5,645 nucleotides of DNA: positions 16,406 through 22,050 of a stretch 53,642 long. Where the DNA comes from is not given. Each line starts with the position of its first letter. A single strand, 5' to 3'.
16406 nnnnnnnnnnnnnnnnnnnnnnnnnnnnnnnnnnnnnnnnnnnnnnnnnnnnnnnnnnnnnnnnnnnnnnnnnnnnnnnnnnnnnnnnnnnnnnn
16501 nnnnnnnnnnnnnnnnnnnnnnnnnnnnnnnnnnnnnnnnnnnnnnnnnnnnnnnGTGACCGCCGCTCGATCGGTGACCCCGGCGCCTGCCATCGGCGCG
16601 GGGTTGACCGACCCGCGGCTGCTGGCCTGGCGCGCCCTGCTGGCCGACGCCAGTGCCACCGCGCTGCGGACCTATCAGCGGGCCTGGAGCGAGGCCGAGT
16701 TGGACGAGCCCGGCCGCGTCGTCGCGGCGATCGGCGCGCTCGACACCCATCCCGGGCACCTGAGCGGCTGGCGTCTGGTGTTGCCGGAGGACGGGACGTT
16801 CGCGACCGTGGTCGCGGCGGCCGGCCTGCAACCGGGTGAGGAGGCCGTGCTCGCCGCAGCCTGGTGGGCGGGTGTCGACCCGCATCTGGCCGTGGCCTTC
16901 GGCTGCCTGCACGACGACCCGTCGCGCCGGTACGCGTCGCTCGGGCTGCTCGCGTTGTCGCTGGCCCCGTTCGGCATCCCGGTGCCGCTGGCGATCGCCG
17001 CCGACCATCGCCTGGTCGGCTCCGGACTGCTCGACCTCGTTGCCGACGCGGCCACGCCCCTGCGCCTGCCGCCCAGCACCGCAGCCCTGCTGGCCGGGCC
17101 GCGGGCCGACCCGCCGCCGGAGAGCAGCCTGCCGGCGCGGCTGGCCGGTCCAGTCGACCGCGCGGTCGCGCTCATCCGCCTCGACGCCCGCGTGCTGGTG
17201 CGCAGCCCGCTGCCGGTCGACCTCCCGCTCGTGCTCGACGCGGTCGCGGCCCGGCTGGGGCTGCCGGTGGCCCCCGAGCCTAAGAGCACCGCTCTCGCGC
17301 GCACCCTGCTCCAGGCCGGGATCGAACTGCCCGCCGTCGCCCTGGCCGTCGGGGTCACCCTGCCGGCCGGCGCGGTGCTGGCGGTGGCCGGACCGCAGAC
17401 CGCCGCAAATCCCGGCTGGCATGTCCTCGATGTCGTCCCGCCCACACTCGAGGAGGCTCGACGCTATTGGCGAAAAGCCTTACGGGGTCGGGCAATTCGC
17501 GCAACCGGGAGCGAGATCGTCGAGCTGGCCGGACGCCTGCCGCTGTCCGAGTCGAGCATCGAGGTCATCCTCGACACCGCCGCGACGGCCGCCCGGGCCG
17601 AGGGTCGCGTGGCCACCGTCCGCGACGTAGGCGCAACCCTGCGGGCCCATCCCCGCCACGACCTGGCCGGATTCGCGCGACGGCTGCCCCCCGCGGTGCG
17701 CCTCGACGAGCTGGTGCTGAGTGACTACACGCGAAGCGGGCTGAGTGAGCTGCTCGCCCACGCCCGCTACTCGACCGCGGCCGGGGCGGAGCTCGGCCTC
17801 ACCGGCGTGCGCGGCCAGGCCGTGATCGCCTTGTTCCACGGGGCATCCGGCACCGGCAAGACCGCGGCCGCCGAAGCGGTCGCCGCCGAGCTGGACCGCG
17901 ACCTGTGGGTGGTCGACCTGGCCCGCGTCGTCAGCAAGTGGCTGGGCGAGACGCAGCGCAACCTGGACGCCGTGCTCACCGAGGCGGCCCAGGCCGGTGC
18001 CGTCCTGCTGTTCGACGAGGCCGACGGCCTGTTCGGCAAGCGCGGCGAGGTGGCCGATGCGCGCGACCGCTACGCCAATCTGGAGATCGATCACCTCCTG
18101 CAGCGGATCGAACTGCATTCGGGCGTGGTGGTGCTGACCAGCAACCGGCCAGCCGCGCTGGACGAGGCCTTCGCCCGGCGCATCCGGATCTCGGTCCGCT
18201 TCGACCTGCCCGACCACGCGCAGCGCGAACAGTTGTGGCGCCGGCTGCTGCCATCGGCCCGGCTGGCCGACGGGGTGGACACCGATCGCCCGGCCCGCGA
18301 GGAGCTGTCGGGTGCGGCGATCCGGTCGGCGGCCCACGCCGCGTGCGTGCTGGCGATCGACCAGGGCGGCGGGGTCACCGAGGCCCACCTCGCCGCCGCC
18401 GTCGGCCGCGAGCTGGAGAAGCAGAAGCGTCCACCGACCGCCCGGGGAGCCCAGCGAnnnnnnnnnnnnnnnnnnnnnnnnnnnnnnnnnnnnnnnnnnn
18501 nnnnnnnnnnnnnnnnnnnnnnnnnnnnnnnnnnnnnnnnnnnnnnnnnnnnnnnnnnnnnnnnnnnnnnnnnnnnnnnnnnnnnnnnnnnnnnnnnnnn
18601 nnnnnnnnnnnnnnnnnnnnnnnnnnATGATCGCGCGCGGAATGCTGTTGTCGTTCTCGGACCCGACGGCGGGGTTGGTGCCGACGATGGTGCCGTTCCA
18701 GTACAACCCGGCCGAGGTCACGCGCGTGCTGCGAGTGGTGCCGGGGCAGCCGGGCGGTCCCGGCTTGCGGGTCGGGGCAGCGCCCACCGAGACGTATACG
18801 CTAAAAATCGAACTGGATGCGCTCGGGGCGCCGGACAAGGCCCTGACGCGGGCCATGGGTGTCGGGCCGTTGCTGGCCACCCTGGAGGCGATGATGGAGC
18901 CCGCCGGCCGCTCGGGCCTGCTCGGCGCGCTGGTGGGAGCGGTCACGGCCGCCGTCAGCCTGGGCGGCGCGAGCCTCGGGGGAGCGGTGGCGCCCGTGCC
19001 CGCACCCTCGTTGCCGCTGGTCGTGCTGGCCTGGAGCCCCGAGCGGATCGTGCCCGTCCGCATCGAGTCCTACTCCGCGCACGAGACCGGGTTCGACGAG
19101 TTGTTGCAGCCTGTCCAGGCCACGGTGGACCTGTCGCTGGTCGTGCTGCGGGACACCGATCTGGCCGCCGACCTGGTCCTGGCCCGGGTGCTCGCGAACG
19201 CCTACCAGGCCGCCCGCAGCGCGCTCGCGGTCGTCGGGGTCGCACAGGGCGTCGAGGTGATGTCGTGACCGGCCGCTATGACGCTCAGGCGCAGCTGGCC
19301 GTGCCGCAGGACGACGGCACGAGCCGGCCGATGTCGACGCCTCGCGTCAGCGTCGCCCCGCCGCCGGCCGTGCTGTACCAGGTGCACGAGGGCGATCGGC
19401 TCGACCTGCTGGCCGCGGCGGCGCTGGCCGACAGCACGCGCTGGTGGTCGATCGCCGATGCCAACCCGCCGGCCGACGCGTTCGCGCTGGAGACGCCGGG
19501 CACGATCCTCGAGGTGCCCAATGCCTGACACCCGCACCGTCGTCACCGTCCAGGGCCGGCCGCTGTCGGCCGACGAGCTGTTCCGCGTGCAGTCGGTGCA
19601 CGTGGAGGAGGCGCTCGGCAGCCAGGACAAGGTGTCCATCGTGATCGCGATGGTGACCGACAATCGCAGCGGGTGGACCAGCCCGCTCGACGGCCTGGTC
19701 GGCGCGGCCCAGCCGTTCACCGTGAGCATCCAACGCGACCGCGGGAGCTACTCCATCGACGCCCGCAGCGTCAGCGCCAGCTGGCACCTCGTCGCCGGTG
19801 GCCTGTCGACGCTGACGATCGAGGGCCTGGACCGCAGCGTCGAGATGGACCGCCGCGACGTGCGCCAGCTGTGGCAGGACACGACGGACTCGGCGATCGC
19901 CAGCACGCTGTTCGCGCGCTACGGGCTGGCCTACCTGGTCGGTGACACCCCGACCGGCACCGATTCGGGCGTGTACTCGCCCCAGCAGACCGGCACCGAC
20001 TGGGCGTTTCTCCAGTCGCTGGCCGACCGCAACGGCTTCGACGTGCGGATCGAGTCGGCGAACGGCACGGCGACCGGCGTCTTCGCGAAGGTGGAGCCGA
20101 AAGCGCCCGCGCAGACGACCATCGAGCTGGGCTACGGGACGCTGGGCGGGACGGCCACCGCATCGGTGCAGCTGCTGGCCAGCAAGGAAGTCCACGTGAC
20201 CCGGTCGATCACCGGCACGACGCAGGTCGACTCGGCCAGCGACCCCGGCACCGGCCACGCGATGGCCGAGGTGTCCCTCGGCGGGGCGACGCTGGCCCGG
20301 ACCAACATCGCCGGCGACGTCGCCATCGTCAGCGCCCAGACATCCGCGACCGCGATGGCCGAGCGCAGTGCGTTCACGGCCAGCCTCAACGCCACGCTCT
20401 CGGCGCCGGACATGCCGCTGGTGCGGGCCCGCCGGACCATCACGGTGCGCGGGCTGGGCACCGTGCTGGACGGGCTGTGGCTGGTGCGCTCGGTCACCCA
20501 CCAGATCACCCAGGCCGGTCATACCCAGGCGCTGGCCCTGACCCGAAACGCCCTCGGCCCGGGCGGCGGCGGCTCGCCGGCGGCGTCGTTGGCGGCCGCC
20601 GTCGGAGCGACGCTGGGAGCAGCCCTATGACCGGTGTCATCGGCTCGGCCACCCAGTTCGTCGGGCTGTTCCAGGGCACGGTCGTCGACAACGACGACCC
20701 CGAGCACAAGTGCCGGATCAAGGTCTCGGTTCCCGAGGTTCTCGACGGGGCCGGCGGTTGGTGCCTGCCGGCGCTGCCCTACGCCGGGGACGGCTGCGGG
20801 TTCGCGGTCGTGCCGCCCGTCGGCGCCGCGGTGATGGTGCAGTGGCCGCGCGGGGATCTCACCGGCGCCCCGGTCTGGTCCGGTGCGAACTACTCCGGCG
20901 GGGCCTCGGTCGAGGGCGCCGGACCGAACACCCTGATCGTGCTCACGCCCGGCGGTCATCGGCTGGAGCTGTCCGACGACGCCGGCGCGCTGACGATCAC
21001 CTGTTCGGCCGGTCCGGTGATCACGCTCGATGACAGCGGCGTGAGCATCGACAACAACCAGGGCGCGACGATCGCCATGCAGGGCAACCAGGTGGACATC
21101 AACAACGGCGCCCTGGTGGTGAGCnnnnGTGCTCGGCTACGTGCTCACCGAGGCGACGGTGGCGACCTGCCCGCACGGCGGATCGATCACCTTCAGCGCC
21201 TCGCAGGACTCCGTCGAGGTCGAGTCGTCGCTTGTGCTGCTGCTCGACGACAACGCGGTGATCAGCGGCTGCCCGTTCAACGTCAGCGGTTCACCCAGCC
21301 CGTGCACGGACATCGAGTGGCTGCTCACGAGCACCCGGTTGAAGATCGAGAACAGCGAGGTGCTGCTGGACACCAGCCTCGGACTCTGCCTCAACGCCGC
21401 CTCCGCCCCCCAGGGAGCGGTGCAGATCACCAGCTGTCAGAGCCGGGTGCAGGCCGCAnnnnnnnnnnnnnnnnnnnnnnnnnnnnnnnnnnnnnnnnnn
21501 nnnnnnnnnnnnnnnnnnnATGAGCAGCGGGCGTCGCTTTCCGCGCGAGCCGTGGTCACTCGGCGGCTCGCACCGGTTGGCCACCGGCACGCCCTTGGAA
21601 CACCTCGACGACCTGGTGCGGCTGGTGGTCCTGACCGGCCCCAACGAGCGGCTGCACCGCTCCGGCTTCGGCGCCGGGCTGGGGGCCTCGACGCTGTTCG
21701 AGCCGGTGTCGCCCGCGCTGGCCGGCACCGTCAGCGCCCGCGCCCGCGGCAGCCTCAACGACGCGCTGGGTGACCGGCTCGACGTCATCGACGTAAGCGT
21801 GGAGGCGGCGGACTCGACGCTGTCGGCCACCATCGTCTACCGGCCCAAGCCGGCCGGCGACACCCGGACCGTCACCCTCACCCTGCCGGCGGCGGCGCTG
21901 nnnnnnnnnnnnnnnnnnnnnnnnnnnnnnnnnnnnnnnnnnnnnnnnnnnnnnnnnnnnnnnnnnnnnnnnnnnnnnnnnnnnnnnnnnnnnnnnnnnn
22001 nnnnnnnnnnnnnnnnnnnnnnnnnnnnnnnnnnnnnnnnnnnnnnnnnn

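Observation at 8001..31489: Complete extracellular contractile injection system (eCIS / phage-tail-like) locus with its own regulator and toxin candidate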

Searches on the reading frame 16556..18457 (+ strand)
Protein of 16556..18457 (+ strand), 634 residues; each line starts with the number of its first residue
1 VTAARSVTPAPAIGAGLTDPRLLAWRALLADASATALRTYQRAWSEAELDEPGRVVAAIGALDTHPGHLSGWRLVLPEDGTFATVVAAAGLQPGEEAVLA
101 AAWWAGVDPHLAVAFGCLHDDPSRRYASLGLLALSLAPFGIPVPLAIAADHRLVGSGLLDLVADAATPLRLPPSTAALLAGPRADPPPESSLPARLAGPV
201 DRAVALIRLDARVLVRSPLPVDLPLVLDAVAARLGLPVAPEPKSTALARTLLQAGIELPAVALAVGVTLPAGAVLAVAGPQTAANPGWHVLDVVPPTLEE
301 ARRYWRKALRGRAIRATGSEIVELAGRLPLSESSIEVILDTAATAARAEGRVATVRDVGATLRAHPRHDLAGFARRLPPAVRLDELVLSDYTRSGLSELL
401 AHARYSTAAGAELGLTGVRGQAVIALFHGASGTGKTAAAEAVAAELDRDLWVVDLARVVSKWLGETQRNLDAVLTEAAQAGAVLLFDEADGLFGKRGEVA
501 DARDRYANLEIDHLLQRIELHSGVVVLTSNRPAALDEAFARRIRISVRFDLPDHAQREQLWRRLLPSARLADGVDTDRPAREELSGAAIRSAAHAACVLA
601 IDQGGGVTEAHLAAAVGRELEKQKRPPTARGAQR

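Call 7: search_protein_families(library=pfam, proteins=[window:16556-18457:+], max_evalue=0.01)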
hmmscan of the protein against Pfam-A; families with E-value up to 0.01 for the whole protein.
window:16556-18457:+ (634 aa): 3 families
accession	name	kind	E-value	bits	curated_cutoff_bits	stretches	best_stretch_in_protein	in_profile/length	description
PF00004.35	AAA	-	1.6e-21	77.6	21.2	1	426-550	2-130/131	ATPase family associated with various cellular activities (AAA)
PF13401.12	AAA_22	-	0.0013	19.4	27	0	422-454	5-40/130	AAA domain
PF07728.20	AAA_5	-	0.0013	19.1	22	1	426-490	3-76/139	AAA domain (dynein-related subfamily)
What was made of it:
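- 16556..18460 (+): AAA+ ATPase (Afp15-like). AAA E = 1.6e-21 at residues 426-550 (call 7).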

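Call 95: search_protein_families(library=ncbifam, proteins=[window:16556-18457:+], max_evalue=0.001)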
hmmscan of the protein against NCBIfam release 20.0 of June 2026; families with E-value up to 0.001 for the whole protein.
window:16556-18457:+ (634 aa): 12 families
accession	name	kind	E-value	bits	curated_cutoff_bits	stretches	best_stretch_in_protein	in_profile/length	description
NF042959.1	IteA_antiphage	equivalog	4.5e-25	88.6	510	1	379-601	87-305/367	anti-phage ATPase IteA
NF041006.2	cell_div_CdvC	equivalog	3.4e-21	75.6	650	1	426-581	138-301/370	cell division protein CdvC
TIGR01243.1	CDC48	subfamily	4.7e-18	64.9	802.65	1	425-601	490-673/733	CDC48 family AAA ATPase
NF003069.1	PRK03992.1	subfamily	1.5e-13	50.7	500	1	426-621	169-374/379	proteasome-activating nucleotidase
TIGR01242.2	TIGR01242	subfamily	3e-13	49.5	500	1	426-623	152-359/362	proteasome-activating nucleotidase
NF047747.1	PrtsmActNtasePan2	equivalog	4.4e-12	45.9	700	1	425-616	188-389/397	proteasome-activating nucleotidase Pan2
NF047748.1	PrtsmActNtasePan1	equivalog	4.1e-10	39.2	750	1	425-603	185-372/405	proteasome-activating nucleotidase Pan1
TIGR01241.2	FtsH_fam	equivalog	6.8e-08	31.7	600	1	425-617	198-400/598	ATP-dependent zinc metalloprotease FtsH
NF008004.0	PRK10733.1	equivalog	5.4e-07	28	1008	1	426-594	189-366/644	ATP-dependent zinc metalloprotease FtsH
TIGR03922.1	T7SS_EccA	equivalog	1e-06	27.7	466.65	1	412-526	303-419/557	type VII secretion AAA-ATPase EccA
TIGR03689.1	pup_AAA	equivalog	3.3e-05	22.8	504.75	1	426-565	220-378/512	proteasome ATPase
NF003229.0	PRK04195.1-5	equivalog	0.00015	20.6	280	1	425-530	47-143/413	replication factor C large subunit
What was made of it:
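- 16556..18460 (+): CDC48/CdvC-type AAA hits (call 95).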

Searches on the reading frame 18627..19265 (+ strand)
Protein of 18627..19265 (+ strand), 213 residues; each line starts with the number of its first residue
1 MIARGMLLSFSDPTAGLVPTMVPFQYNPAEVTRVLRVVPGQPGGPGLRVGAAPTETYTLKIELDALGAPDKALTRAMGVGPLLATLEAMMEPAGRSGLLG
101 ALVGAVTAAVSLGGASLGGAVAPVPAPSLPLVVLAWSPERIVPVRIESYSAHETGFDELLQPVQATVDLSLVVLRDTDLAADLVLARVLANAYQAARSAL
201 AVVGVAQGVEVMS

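Call 7: search_protein_families(library=pfam, proteins=[window:18627-19265:+], max_evalue=0.01)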
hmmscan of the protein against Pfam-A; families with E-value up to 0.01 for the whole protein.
window:18627-19265:+ (213 aa): 0 families

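Call 18: search_protein_families(library=ncbifam, proteins=[window:18627-19265:+], max_evalue=0.01)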
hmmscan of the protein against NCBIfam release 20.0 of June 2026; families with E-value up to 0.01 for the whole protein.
window:18627-19265:+ (213 aa): 0 families

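Call 49: search_solved_structures(query=A3, max_evalue=1)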
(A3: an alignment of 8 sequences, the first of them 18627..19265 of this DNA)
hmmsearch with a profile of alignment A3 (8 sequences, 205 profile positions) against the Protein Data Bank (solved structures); distinct sequences matched with E-value up to 1: 0.

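Call 68: search_protein_families(library=phrogs, proteins=[window:18627-19265:+], max_evalue=0.1)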
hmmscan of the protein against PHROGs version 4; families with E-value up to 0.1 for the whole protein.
window:18627-19265:+ (213 aa): 0 families
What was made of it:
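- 18627..19268 (+): Conserved 213-aa protein of unknown role. The position fits a tube initiator/adaptor, but this is not shown. No family or PDB hit (calls 7, 18, 49, 68).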

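Call 69: search_protein_families(library=pfam, proteins=[window:18627-19265:+], max_evalue=10)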
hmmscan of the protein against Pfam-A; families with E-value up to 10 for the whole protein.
window:18627-19265:+ (213 aa): 0 families

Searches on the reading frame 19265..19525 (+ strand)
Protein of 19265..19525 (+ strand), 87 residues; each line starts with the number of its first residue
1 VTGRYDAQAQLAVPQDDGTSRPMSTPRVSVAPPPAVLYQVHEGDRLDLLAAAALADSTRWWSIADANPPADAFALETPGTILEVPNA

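Call 8: search_protein_families(library=pfam, proteins=[window:19265-19525:+], max_evalue=0.01)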
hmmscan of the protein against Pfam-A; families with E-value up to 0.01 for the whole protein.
window:19265-19525:+ (87 aa): 0 families

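Call 18: search_protein_families(library=ncbifam, proteins=[window:19265-19525:+], max_evalue=0.01)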
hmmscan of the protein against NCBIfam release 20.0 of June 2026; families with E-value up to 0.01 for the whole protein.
window:19265-19525:+ (87 aa): 0 families

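Call 68: search_protein_families(library=phrogs, proteins=[window:19265-19525:+], max_evalue=0.1)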
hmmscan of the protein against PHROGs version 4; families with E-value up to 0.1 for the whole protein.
window:19265-19525:+ (87 aa): 4 families
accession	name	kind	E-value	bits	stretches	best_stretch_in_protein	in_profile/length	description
phrog_7145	-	tail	2.5e-05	25.4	1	39-86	44-93/108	baseplate wedge subunit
phrog_380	-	lysis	0.00057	20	1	24-86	173-236/309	endolysin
phrog_28233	-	unknown function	0.0018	19.3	1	48-80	16-50/69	-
phrog_46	-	tail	0.019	16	1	38-86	10-60/130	baseplate hub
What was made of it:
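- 19265..19528 (+): 87-aa LysM-like baseplate protein (gpX/Afp6-7-like). PHROG 7145 baseplate wedge E = 2.5e-5, PHROG 380 endolysin LysM region E = 6e-4, PHROG 46 baseplate hub E = 0.019 (call 68).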

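Call 69: search_protein_families(library=pfam, proteins=[window:19265-19525:+], max_evalue=10)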
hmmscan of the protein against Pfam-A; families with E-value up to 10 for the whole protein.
window:19265-19525:+ (87 aa): 1 family
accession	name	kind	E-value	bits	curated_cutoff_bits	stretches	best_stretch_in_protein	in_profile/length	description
PF23457.1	LysM2_NFP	-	0.26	11.8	36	1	36-75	6-45/56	NFP LysM2 domain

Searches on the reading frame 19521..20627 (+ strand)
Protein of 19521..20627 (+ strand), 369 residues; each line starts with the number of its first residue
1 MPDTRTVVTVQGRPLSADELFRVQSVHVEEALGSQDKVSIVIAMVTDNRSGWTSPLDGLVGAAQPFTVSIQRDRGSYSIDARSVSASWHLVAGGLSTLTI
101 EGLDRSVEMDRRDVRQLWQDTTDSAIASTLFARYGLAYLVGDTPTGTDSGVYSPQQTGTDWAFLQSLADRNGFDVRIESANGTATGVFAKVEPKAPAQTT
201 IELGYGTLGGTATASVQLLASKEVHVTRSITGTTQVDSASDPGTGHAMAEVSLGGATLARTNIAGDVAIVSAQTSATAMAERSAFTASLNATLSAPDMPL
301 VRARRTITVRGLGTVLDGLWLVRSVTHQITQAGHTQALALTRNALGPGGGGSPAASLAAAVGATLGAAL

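Call 8: search_protein_families(library=pfam, proteins=[window:19521-20627:+], max_evalue=0.01)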
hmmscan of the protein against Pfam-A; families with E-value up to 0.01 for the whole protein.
window:19521-20627:+ (369 aa): 1 family
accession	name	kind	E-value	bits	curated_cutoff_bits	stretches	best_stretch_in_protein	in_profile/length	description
PF05954.17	Phage_GPD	-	2.1e-07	30.9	30.1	1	109-331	75-303/305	Phage tail baseplate hub (GPD)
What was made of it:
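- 19521..20630 (+): Baseplate hub (gpD/Afp7-like). Phage_GPD E = 2e-7, just above its cut-off (call 8).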

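Call 95: search_protein_families(library=ncbifam, proteins=[window:19521-20627:+], max_evalue=0.001)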
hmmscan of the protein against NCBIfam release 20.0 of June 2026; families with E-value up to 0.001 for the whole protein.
window:19521-20627:+ (369 aa): 1 family
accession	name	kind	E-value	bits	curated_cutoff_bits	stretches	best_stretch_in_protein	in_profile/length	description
NF033848.1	VgrG_rel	hypoth_equivalog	8.9e-09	34.1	275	1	98-334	94-341/547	VgrG-related protein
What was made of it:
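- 19521..20630 (+): VgrG_rel E = 9e-9 (call 95).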

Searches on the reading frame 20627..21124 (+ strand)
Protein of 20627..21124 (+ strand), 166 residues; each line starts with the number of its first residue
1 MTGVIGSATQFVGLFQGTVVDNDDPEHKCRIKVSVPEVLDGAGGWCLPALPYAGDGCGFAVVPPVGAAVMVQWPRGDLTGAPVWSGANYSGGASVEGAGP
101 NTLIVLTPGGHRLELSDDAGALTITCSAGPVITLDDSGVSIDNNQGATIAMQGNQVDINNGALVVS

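Call 8: search_protein_families(library=pfam, proteins=[window:20627-21124:+], max_evalue=0.01)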
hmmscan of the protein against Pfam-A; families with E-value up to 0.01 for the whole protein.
window:20627-21124:+ (166 aa): 1 family
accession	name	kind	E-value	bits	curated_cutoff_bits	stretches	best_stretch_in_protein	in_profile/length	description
PF04717.18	Phage_base_V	-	1.7e-20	73.5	23.8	1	16-89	2-75/75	Type VI secretion system/phage-baseplate injector OB domain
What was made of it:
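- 20627..21127 (+): Spike (gpV/VgrG OB-fold; Afp8-like). Phage_base_V E = 1.7e-20 (call 8).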

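Call 95: search_protein_families(library=ncbifam, proteins=[window:20627-21124:+], max_evalue=0.001)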
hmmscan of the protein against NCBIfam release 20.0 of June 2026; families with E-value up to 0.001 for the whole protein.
window:20627-21124:+ (166 aa): 2 families
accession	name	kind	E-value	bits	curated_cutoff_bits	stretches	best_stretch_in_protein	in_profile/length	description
TIGR01644.1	phage_P2_V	subfamily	0.0001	21.9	46.75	1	16-158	11-151/192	phage baseplate assembly protein V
NF033848.1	VgrG_rel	hypoth_equivalog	0.00018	19.9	275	1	7-95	370-457/547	VgrG-related protein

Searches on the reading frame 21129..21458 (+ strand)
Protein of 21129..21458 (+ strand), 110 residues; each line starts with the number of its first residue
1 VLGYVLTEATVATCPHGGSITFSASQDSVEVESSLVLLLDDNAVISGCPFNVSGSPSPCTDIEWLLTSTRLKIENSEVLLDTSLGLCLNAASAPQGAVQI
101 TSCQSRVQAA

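Call 8: search_protein_families(library=pfam, proteins=[window:21129-21458:+], max_evalue=0.01)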
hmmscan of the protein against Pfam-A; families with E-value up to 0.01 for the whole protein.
window:21129-21458:+ (110 aa): 1 family
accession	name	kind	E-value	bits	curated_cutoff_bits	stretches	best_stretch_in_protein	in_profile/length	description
PF14107.11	DUF4280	-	0.002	19.1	26.3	0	5-25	87-107/109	Domain of unknown function (DUF4280)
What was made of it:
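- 21129..21461 (+): PAAR-like spike tip (DUF4280-like, with a CPHGG motif). DUF4280 E = 0.002, a partial match below the cut-off (call 8).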

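Call 18: search_protein_families(library=ncbifam, proteins=[window:21129-21458:+], max_evalue=0.01)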
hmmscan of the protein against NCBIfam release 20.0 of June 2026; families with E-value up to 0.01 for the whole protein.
window:21129-21458:+ (110 aa): 0 families

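Call 68: search_protein_families(library=phrogs, proteins=[window:21129-21458:+], max_evalue=0.1)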
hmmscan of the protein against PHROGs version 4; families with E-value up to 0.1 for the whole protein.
window:21129-21458:+ (110 aa): 0 families

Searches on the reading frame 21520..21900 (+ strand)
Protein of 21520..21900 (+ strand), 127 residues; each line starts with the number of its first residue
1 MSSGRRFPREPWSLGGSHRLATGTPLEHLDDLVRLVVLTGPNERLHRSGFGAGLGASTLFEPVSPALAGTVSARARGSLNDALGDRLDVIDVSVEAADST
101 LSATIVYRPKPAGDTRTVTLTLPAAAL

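Call 8: search_protein_families(library=pfam, proteins=[window:21520-21900:+], max_evalue=0.01)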
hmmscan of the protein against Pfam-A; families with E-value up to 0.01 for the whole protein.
window:21520-21900:+ (127 aa): 1 family
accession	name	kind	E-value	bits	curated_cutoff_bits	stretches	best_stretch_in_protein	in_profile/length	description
PF04965.19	GPW_gp25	-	0.009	16.2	27.2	0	27-108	5-90/96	Baseplate wedge protein gp25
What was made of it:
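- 21520..21903 (+): gp25-like baseplate wedge protein (Afp9-like). GPW_gp25 E = 0.009 (call 8).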

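Call 18: search_protein_families(library=ncbifam, proteins=[window:21520-21900:+], max_evalue=0.01)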
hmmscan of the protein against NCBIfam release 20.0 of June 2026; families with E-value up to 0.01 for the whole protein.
window:21520-21900:+ (127 aa): 0 families

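Call 68: search_protein_families(library=phrogs, proteins=[window:21520-21900:+], max_evalue=0.1)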
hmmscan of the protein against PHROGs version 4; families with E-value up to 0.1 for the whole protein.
window:21520-21900:+ (127 aa): 2 families
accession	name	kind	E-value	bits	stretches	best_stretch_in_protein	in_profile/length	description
phrog_43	-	tail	0.0009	19.9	1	24-120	17-114/126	baseplate wedge subunit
phrog_261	-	tail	0.0015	19.4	1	33-108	51-126/312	baseplate wedge subunit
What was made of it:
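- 21520..21903 (+): PHROG 43 and 261 baseplate wedge, E about 1e-3 (call 68).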
